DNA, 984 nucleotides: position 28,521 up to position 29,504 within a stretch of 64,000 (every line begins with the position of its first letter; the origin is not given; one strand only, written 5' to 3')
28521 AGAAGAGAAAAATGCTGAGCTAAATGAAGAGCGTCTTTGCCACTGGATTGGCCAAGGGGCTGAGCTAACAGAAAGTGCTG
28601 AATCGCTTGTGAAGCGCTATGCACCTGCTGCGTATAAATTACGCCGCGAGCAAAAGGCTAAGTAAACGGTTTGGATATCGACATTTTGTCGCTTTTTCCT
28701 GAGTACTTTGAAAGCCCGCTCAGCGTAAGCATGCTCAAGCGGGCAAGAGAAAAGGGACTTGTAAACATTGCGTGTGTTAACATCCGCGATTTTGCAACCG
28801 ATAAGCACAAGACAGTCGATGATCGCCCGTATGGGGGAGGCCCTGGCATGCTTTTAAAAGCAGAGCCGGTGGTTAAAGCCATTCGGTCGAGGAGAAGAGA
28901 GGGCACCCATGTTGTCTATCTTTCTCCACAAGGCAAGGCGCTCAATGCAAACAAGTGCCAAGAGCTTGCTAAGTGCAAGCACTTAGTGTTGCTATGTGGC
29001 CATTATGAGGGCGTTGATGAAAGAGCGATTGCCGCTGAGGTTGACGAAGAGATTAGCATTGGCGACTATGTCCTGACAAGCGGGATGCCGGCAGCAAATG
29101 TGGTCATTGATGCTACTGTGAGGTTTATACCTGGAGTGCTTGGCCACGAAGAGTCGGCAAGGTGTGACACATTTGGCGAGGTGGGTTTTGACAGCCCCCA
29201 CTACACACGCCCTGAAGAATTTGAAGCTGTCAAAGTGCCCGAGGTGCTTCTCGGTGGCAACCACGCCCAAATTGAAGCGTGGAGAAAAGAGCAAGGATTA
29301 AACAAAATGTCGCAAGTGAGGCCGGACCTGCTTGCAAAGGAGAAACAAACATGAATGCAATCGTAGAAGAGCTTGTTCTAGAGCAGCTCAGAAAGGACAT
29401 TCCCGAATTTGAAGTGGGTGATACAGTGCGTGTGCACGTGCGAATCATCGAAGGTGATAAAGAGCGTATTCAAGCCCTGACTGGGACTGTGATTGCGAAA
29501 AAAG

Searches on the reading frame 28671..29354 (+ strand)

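Call 36: search_protein_families(library=pfam, proteins=[window:28671-29354:+], max_evalue=0.001)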
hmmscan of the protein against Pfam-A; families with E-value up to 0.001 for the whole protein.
window:28671-29354:+ (227 aa): 1 family
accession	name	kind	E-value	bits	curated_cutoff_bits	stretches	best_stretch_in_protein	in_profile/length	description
PF01746.26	tRNA_m1G_MT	-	2.4e-59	200.8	27.3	1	23-218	2-195/195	tRNA (Guanine-1)-methyltransferase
